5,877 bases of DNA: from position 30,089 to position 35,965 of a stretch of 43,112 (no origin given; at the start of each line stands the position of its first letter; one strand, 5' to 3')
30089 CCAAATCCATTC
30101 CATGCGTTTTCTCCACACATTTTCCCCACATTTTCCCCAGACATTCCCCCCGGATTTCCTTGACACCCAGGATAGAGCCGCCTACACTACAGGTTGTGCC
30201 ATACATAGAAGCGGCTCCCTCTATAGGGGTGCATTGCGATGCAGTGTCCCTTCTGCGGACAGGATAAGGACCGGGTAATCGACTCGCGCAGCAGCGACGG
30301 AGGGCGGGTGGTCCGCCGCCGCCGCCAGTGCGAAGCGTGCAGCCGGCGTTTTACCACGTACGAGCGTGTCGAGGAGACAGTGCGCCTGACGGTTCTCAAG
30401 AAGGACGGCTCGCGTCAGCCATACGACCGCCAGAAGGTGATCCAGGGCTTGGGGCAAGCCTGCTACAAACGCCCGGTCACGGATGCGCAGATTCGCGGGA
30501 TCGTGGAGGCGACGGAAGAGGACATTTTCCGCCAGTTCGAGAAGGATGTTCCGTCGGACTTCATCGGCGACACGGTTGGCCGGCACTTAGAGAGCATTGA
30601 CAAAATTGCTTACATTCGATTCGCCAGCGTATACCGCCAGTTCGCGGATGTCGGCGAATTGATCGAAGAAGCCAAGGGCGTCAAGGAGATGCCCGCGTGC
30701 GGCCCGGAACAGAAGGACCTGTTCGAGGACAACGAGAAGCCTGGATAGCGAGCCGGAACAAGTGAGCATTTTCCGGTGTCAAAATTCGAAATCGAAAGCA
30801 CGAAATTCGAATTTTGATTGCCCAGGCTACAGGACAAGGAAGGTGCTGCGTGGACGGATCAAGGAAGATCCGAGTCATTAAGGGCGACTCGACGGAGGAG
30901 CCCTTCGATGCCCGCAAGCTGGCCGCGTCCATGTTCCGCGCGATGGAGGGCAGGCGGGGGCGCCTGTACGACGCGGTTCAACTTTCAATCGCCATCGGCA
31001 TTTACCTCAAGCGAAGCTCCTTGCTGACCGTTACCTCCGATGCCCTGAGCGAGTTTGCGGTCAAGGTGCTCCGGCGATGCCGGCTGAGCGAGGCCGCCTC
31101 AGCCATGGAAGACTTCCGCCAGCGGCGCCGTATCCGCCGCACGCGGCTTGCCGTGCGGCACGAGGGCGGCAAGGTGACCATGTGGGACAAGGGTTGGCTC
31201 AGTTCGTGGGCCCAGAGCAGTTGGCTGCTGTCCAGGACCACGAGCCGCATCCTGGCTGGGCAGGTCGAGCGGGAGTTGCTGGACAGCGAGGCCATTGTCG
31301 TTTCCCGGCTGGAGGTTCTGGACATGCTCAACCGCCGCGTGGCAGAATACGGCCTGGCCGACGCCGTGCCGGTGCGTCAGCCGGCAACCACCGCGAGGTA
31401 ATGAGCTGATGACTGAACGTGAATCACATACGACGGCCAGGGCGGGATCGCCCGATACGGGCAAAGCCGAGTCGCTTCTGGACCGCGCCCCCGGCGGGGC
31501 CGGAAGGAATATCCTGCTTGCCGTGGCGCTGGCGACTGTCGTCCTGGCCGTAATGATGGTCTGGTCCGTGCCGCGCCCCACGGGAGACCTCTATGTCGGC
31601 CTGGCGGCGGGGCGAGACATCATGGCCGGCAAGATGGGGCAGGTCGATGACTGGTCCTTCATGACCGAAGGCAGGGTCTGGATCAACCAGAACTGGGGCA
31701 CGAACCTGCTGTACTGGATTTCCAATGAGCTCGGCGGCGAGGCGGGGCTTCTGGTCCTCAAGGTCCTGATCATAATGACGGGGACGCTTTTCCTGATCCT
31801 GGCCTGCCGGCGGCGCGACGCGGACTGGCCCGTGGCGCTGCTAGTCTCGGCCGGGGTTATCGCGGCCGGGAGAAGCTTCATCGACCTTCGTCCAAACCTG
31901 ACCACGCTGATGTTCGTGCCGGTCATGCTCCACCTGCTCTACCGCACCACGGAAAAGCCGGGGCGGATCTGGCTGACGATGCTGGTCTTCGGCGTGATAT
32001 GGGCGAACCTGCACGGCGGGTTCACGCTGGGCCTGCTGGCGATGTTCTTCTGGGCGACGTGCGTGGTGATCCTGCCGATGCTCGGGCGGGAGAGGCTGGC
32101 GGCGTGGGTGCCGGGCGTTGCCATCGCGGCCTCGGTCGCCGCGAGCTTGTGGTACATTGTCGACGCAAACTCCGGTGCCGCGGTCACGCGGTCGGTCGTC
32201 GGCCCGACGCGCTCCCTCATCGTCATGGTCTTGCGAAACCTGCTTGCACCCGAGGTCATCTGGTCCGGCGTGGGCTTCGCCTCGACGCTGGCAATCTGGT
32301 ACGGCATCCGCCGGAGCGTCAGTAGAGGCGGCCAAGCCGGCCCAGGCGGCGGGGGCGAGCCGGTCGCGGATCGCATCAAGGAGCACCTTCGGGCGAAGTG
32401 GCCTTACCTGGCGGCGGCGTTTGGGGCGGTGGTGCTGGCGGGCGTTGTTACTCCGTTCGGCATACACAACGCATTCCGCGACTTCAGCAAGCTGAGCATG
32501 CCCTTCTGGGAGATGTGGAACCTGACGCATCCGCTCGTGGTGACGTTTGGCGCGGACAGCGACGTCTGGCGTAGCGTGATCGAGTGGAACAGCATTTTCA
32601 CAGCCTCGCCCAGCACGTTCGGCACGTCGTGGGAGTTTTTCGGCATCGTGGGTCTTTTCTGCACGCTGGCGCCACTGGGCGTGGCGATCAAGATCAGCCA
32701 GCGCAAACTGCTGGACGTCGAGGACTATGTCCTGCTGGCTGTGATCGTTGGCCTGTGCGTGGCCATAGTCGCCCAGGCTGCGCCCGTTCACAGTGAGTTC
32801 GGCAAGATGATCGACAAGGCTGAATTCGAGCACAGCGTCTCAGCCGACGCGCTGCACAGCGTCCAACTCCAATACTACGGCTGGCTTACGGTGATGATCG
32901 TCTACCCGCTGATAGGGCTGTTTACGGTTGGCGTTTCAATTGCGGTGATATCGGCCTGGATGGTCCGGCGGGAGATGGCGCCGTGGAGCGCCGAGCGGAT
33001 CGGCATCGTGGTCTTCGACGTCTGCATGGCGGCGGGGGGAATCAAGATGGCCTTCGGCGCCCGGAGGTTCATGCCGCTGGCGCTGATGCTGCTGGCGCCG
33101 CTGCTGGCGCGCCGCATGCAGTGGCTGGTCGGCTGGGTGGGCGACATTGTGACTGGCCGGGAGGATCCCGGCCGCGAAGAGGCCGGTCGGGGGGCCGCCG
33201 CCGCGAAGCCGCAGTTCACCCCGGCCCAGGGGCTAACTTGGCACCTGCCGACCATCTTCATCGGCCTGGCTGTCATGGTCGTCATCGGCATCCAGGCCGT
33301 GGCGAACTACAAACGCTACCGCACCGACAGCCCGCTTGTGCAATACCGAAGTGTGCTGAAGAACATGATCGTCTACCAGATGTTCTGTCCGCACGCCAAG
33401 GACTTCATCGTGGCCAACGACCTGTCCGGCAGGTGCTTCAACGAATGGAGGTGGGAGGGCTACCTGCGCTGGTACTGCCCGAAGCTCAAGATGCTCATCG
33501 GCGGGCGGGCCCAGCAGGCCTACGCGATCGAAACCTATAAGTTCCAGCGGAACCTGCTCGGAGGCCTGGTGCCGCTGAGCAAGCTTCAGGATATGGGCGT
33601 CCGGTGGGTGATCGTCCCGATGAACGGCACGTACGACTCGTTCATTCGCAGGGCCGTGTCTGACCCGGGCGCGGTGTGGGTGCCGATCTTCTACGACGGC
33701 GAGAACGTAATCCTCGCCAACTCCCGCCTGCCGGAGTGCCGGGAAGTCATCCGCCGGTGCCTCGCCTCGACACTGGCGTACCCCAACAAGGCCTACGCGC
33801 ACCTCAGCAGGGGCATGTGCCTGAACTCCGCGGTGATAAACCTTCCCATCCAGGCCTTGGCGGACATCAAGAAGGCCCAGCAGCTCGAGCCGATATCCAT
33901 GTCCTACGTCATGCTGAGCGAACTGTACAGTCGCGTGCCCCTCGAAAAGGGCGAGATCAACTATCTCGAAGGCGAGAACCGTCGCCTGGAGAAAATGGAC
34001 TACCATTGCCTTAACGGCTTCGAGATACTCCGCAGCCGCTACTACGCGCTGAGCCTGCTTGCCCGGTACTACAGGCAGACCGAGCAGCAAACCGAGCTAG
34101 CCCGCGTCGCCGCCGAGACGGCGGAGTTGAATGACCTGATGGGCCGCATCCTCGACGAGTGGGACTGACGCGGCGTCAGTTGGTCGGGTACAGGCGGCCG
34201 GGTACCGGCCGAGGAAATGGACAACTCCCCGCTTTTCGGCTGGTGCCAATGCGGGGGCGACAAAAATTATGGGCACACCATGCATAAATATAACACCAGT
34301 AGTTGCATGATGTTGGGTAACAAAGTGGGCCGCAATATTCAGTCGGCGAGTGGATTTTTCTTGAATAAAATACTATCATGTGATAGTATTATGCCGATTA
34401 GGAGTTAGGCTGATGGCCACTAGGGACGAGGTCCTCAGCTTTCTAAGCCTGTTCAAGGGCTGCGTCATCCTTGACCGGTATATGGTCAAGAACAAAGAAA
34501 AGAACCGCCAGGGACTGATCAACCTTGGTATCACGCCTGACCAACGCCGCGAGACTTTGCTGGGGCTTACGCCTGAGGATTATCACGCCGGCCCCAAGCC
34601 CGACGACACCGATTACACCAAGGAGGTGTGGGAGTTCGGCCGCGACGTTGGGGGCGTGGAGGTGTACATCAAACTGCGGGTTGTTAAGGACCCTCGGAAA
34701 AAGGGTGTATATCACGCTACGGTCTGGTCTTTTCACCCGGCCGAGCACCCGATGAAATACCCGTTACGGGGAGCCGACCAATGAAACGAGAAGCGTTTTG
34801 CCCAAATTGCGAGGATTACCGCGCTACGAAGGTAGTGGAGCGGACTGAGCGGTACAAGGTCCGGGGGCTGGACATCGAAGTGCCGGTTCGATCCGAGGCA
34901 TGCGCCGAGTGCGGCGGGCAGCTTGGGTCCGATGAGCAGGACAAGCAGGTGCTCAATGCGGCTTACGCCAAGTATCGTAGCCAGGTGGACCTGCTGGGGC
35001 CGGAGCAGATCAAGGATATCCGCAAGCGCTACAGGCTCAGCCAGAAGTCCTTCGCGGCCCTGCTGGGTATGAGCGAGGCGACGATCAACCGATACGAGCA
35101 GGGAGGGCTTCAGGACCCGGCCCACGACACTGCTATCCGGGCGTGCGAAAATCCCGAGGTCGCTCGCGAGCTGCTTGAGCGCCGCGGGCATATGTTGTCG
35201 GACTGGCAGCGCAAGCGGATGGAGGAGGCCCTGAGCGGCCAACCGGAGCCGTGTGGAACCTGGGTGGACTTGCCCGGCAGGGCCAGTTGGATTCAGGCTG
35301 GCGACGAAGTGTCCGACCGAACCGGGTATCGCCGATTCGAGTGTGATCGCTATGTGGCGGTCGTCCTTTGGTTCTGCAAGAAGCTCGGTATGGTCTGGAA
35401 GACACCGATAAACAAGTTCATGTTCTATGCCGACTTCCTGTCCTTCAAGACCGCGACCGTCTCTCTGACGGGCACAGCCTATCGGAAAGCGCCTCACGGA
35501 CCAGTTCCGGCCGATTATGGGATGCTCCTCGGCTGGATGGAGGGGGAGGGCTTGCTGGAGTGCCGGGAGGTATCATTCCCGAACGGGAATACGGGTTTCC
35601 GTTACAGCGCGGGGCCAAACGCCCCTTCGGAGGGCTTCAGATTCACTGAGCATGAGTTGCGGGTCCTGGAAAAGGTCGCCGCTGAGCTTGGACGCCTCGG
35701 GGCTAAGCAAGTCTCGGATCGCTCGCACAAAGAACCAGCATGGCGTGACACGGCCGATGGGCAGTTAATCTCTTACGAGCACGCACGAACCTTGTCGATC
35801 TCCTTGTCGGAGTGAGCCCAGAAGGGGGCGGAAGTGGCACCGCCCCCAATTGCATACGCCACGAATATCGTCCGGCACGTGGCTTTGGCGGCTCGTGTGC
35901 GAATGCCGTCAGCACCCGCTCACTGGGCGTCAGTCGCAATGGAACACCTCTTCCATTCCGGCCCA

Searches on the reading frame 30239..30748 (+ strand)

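Call 68: search_protein_families(library=pfam, proteins=[window:30239-30748:+], max_evalue=0.0001)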
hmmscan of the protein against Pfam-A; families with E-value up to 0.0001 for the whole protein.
window:30239-30748:+ (169 aa): 2 families
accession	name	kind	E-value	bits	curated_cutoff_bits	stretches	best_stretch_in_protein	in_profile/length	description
PF22811.2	Zn_ribbon_NrdR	-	2e-20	72.8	27.2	1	1-42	1-42/42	Transcriptional repressor NrdR-like, N-terminal domain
PF03477.21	ATP-cone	-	1.1e-17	64.8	25.8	1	51-137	2-87/88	ATP cone domain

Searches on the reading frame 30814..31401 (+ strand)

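Call 68: search_protein_families(library=pfam, proteins=[window:30814-31401:+], max_evalue=0.0001)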
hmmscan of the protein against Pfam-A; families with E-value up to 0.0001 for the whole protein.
window:30814-31401:+ (195 aa): 1 family
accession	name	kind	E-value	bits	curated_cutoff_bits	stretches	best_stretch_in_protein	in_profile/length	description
PF03477.21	ATP-cone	-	1e-06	29.6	25.8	1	19-105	1-86/88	ATP cone domain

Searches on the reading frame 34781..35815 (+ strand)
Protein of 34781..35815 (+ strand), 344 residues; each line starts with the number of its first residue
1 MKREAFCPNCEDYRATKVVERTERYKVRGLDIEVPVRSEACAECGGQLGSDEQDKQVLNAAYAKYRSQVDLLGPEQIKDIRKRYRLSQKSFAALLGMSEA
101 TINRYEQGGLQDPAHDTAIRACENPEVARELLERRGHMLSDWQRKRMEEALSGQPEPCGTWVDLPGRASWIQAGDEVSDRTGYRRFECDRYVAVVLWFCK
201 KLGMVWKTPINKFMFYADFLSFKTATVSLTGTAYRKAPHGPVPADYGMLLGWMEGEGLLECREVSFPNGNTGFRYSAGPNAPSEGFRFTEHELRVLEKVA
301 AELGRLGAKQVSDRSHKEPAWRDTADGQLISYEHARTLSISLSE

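Call 68: search_protein_families(library=pfam, proteins=[window:34781-35815:+], max_evalue=0.0001)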
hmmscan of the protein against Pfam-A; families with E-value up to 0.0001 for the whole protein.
window:34781-35815:+ (344 aa): 4 families
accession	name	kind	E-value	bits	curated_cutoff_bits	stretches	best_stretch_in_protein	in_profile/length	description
PF13274.11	SocA_Panacea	-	1.2e-15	58.9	25.7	1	211-321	2-112/113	Antitoxin SocA-like, Panacea domain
PF15731.11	MqsA_antitoxin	-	6.3e-10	39.7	30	1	7-113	3-110/131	Antitoxin component of bacterial toxin-antitoxin system, MqsA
PF01381.28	HTH_3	-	1e-07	32.3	23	1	77-123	1-46/55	Helix-turn-helix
PF13560.12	HTH_31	-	5.2e-06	27.1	27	1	76-119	5-48/64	Helix-turn-helix domain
